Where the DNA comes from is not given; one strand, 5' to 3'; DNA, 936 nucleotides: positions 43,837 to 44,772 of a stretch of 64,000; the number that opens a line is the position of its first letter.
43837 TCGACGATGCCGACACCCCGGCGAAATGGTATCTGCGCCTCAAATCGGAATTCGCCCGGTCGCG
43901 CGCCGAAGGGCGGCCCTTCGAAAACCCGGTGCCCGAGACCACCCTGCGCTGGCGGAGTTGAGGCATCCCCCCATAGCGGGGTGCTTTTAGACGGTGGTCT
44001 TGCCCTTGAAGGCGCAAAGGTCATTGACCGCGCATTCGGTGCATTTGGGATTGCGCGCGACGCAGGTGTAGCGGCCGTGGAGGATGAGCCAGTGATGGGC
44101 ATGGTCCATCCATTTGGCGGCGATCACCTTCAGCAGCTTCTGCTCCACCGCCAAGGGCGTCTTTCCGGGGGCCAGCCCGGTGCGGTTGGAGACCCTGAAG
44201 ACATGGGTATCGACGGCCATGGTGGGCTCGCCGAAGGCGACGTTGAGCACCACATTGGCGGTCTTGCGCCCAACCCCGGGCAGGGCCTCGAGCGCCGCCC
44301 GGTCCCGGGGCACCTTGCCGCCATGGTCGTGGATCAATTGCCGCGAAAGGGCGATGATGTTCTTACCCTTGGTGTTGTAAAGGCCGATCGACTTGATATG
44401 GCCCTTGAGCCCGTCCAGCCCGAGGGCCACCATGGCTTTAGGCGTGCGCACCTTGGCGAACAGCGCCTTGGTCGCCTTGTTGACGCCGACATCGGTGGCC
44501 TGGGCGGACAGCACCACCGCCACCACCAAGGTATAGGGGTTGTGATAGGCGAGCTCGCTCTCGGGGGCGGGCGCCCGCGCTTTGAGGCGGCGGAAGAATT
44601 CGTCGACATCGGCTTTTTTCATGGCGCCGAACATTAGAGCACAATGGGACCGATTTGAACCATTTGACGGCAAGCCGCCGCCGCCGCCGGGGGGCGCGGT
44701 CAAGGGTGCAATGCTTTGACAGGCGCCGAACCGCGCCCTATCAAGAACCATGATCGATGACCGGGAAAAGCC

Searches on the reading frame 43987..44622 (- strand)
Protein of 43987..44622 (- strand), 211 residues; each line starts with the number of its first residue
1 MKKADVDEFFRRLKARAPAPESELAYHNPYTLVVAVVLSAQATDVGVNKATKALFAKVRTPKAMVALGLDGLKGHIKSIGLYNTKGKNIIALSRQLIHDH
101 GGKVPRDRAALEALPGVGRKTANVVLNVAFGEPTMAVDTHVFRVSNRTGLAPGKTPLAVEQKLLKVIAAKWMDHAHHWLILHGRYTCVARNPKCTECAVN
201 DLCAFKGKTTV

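Call 84: search_protein_families(library=pfam, proteins=[window:43987-44622:-])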
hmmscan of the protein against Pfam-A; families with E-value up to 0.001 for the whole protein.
window:43987-44622:- (211 aa): 3 families
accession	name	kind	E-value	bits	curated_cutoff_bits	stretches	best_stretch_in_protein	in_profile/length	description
PF00730.31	HhH-GPD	-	1.7e-22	80.2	26.2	1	34-167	1-106/108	HhH-GPD superfamily base excision DNA repair protein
PF00633.29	HHH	-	5.2e-08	32.8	24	1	100-127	2-29/30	Helix-hairpin-helix motif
PF10576.14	EndIII_4Fe-2S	-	4.4e-05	24.1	20.5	1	187-203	1-17/17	Iron-sulfur binding domain of endonuclease III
